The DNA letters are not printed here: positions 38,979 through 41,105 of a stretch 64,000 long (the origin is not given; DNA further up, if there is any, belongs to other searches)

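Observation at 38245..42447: Four-gene operon: LolA-like periplasmic protein, Cache/HAMP/GAF sensor without output, ECF sigma, zf-HC2 anti-sigma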

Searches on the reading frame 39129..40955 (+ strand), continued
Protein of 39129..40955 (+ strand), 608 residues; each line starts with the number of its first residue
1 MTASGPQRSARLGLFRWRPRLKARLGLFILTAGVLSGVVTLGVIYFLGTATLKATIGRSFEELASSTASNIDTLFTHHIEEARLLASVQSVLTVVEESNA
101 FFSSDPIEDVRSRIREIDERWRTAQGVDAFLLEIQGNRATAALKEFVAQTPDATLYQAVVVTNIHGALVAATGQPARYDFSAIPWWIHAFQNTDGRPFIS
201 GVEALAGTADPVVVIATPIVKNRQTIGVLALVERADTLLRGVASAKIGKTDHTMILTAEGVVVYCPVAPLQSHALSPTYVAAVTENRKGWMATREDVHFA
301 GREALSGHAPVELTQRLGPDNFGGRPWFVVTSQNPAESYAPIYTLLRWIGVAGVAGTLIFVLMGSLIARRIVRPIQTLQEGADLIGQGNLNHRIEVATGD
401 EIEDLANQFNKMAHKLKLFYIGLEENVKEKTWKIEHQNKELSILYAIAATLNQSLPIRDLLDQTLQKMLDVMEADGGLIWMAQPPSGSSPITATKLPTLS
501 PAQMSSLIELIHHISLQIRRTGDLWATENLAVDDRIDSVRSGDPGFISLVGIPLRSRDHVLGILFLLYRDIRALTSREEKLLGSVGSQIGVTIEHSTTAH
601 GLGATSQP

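Call 42: search_protein_families(library=pfam, proteins=[L019:3317-4108:+, L020:4990-6945:-, L017:9757-10386:+, L017:10311-11360:+, L017:5884-7089:+], max_evalue=0.01)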
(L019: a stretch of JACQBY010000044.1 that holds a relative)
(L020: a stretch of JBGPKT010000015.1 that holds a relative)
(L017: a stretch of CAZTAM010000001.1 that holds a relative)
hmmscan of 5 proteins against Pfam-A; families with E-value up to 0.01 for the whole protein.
L019:3317-4108:+ (264 aa): 4 families
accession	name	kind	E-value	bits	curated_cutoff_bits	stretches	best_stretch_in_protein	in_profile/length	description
PF13561.12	adh_short_C2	-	8.4e-96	320.6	27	1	22-260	1-236/236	Enoyl-(Acyl carrier protein) reductase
PF00106.31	adh_short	-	9.6e-25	87.6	26.6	1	25-207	8-189/195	short chain dehydrogenase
PF23441.1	SDR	-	4.8e-06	26.6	27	1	85-259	78-255/258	SDR-like rossmann domain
PF12241.14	Enoyl_reductase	-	5e-05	23.2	22.1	0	69-110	26-67/236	Trans-2-enoyl-CoA reductase catalytic region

L020:4990-6945:- (652 aa): 1 family
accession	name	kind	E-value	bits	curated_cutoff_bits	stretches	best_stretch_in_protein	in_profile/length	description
PF02554.20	CstA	-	7.2e-209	695.6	27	1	36-575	1-560/560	Carbon starvation protein CstA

L017:9757-10386:+ (210 aa): 1 family
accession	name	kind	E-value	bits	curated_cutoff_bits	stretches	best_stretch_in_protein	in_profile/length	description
PF03692.20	CxxCxxCC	-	2.4e-05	25.3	23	1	36-126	2-73/85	Putative zinc- or iron-chelating domain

L017:10311-11360:+ (350 aa): 1 family
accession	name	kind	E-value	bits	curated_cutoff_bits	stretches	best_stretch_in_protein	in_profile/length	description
PF09924.15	LPG_synthase_C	-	3.7e-19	69.4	27.5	1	150-348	78-298/298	Phosphatidylglycerol lysyltransferase, C-terminal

L017:5884-7089:+ (402 aa): 1 family
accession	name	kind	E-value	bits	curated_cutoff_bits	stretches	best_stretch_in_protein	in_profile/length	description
PF00912.28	Transgly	-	1.1e-56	191.5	27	1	57-230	2-175/178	Transglycosylase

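Call 46: search_protein_families(library=pfam, proteins=[L057:4285-6075:+, L057:6094-6879:-, L057:7133-7840:-, L057:3348-3764:+, L024:5960-7750:+, L024:5508-5960:+, L024:7905-8909:+, L024:4411-5166:-, L023:1820-4381:+], max_evalue=0.001)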
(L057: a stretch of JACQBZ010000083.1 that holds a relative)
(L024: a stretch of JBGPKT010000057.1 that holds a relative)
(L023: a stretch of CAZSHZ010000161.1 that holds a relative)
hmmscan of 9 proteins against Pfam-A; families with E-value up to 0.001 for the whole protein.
L057:4285-6075:+ (596 aa): 3 families
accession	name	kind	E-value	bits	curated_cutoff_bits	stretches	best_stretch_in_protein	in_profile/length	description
PF00990.26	GGDEF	-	8.5e-46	156.1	23.8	1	433-592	1-161/161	Diguanylate cyclase, GGDEF domain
PF02743.24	dCache_1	-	1.3e-07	31.9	45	1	130-265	61-202/240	Cache domain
PF00672.30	HAMP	-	0.0003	21.5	25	0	351-415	1-51/53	HAMP domain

L057:6094-6879:- (261 aa): 13 families
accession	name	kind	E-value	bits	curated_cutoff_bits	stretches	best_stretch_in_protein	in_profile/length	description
PF13847.12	Methyltransf_31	-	7.6e-34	116.9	27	1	73-220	1-145/145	Methyltransferase domain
PF08241.18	Methyltransf_11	-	3e-24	85.9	21.2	1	80-177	1-93/95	Methyltransferase domain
PF13649.12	Methyltransf_25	-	5.3e-23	82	27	1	79-175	1-97/97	Methyltransferase domain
PF01209.24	Ubie_methyltran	-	5.3e-23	82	20.1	1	72-201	44-171/233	ubiE/COQ5 methyltransferase family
PF08242.18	Methyltransf_12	-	4.2e-14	53.5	30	1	80-177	1-98/98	Methyltransferase domain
PF13489.12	Methyltransf_23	-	2.2e-12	47.5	27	1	73-222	20-160/164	Methyltransferase domain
PF01135.25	PCMT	-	6e-09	36.4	20.3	1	73-151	71-149/210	Protein-L-isoaspartate(D-aspartate) O-methyltransferase (PCMT)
PF06325.19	PrmA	-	2.9e-06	27.4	22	1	73-183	159-262/296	Ribosomal protein L11 methyltransferase (PrmA)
PF01170.24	UPF0020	-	2.2e-05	24.7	22.3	1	100-151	76-128/197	RMKL-like, methyltransferase domain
PF00891.24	Methyltransf_2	-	3.1e-05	23.9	22.3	1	78-222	65-210/210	O-methyltransferase domain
PF01728.25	FtsJ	-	0.00044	20.6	24.1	1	72-153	18-100/181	FtsJ-like methyltransferase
PF01269.23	Fibrillarin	-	0.00059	19.5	27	0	72-113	68-109/227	Fibrillarin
PF02353.26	CMAS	-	0.00063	19.6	27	1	72-195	59-180/273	Mycolic acid cyclopropane synthetase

L057:7133-7840:- (235 aa): 4 families
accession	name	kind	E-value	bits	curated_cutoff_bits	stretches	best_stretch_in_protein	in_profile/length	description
PF08281.18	Sigma70_r4_2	-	1.6e-13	50.5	25.7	1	150-199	2-51/54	Sigma-70, region 4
PF04542.20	Sigma70_r2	-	4e-13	49.4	24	1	42-103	6-69/71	Sigma-70 region 2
PF04545.22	Sigma70_r4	-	6.6e-07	29.2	24.1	1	156-202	2-48/50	Sigma-70, region 4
PF22029.2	PhyR_sigma2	-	0.00071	20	27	0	51-91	14-54/55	Sigma2 domain of PhyR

L057:3348-3764:+ (138 aa): 0 families

L024:5960-7750:+ (596 aa): 6 families
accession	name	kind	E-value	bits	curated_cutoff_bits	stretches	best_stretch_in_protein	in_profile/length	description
PF02743.24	dCache_1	-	3.2e-21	76.4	45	1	41-316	3-239/240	Cache domain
PF13185.12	GAF_2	-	1.3e-12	48.5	28.6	1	449-583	4-136/136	GAF domain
PF00672.30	HAMP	-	6.8e-11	42.8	25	1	352-401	2-51/53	HAMP domain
PF01590.32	GAF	-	1.7e-10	41.9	22.4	1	449-582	2-133/133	GAF domain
PF22673.2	MCP-like_PDC_1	-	4.8e-07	30.6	27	1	128-214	20-102/113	Methyl-accepting chemotaxis protein-like, first PDC sensor domain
PF14827.12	dCache_3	-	0.00021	21.4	25.7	1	96-225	24-149/239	Double sensory domain of two-component sensor kinase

L024:5508-5960:+ (150 aa): 1 family
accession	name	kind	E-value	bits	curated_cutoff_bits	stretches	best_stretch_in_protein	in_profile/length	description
PF09990.14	DUF2231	-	2.8e-23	83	26.4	1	7-142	4-138/139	Predicted membrane protein (DUF2231)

L024:7905-8909:+ (334 aa): 1 family
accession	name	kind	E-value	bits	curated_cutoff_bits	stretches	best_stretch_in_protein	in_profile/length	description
PF04166.17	PdxA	-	3.6e-105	351.9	27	1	35-325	2-286/286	Pyridoxal phosphate biosynthetic protein PdxA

L024:4411-5166:- (251 aa): 1 family
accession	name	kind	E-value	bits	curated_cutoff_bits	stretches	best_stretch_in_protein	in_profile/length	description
PF03781.23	FGE-sulfatase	-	5.8e-45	154.4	23.3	2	38-171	3-123/255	Sulfatase-modifying factor enzyme 1-like domain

L023:1820-4381:+ (854 aa): 7 families
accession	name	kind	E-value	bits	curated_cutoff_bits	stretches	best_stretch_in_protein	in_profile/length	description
PF02518.31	HATPase_c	-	8.4e-28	97.5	26.4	1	737-845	2-109/111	Histidine kinase-, DNA gyrase B-, and HSP90-like ATPase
PF00512.31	HisKA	-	6.3e-25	87.5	26.9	1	624-690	2-66/66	His Kinase A (phospho-acceptor) domain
PF13185.12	GAF_2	-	7.6e-24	84.9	28.6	1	469-609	2-136/136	GAF domain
PF01590.32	GAF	-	5.2e-16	59.8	22.4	1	470-608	1-133/133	GAF domain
PF13492.12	GAF_3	-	1.4e-15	58.3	27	1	471-610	2-129/129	GAF domain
PF00672.30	HAMP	-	7.5e-14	52.2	25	1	381-431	2-52/53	HAMP domain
PF02743.24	dCache_1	-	1.6e-09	38.1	45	1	59-328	2-233/240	Cache domain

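Call 62: predict_structure(alignment_id=A1)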
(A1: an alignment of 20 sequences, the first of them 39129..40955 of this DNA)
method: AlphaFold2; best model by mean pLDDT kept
length: 608 residues; sequences in the alignment: 20
mean_pLDDT: 79.1   pTM: 0.55
mean pLDDT of the five models: 79.1, 78.4, 75.2, 73.2, 68.8
residues with pLDDT >= 90: 134; 70-90: 377; 50-70: 72; < 50: 25
segments of 3 or more residues with pLDDT < 50: 1-19, 603-608
pLDDT, mean of each block of 10 residues (from residue 1): 33 36 69 81 82 88 93 93 93 94 87 88 72 87 92 88 94 87 91 83 74 93 92 90 81 89 83 83 89 86 90 87 91 87 82 81 74 74 75 73 77 78 72 70 74 72 80 78 59 65 74 79 80 70 68 73 75 75 81 71 44
secondary structure, 60 per line:
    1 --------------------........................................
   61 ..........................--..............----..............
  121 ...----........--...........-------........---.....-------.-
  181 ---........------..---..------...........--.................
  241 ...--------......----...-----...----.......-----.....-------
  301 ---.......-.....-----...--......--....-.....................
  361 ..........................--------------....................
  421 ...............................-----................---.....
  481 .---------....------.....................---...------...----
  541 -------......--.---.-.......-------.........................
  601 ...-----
elements in order: H21-86 H89-102 H107-123 H128-135 H138-148 E156-163 E167-171 H184-191 E211-221 E224-234 H235-243 E252-257 E262-264 H277-283 E289-293 E304-310 H312-316 E327-332 H335-338 H340-386 H401-451 H457-472 E476-481 E491-494 H501-521 E525-527 E548-553 E562-568 H576-603

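Call 67: fold_search(model_id=the predicted structure, library=pdb)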
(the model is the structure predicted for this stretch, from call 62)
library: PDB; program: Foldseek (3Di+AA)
matches with E <= 10: 1137; with E <= 0.001: 386
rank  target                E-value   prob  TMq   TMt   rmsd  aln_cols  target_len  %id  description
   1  9a65_B                3.3e-13  1.00  0.41  0.38  22.6       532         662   16  Integrative model of YVAQ-MCPB by crosslinking MS and deep learning (released 2024-09-18)
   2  9a69_B                1.9e-12  1.00  0.39  0.37  14.8       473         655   14  Integrative model of MCPB-MCPC by crosslinking MS and deep learning (released 2024-09-18)
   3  5lt9_A                2.6e-09  1.00  0.25  0.58  16.5       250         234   16  Ligand binding domain of Pseudomonas aeruginosa PAO1 amino acid chemoreceptors PctB in complex with L-Arg (released 2017-09-20)
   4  5ltx_B                3.8e-09  1.00  0.25  0.57  16.6       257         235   17  LIGAND BINDING DOMAIN OF PSEUDOMONAS AERUGINOSA PAO1 AMINO ACID CHEMORECEPTOR PCTA IN COMPLEX WITH L-MET (released 2017-09-20)
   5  5t65_B                4.2e-09  1.00  0.31  0.72   6.7       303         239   13  LIGAND BINDING DOMAIN OF PSEUDOMONAS AERUGINOSA PAO1 AMINO ACID CHEMORECEPTOR PCTA IN COMPLEX WITH L-ILE (released 2017-09-13)
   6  9koo_B                1.0e-08  1.00  0.28  0.67   7.4       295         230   14  Ligand binding domain of Pseudomonas Aeruginosa PAO1 chemoreceptor PctA in complex with MHF (released 2025-11-26)
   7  9a5d_A                1.3e-08  1.00  0.15  0.15  48.4       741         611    8  Integrative model of WALK-YYCH by crosslinking MS and deep learning (released 2024-09-18)
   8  5lto_A                2.1e-08  1.00  0.30  0.71   6.2       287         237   16  Ligand binding domain of Pseudomonas aeruginosa PAO1 amino acid chemoreceptors PctB in complex with L-Gln (released 2017-09-20)
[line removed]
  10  4jgp_B                2.6e-08  1.00  0.21  0.57  14.0       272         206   14  The crystal structure of sporulation kinase D sensor domain from Bacillus subtilis subsp in complex with pyruvate at 2 (released 2013-05-15)
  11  5t65_A                2.9e-08  1.00  0.30  0.70   6.9       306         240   13  LIGAND BINDING DOMAIN OF PSEUDOMONAS AERUGINOSA PAO1 AMINO ACID CHEMORECEPTOR PCTA IN COMPLEX WITH L-ILE (released 2017-09-13)
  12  5ltv_E                2.9e-08  1.00  0.28  0.67   5.9       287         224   15  LIGAND BINDING DOMAIN OF PSEUDOMONAS AERUGINOSA PAO1 AMINO ACID CHEMORECPETOR PCTC IN COMPLEX WITH GABA (released 2017-09-20)
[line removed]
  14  5lto_B                2.9e-08  1.00  0.29  0.66   6.8       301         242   15  Ligand binding domain of Pseudomonas aeruginosa PAO1 amino acid chemoreceptors PctB in complex with L-Gln (released 2017-09-20)
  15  6iop_B                2.9e-08  1.00  0.23  0.49  14.4       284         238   15  The ligand binding domain of Mlp24 (released 2019-03-20)
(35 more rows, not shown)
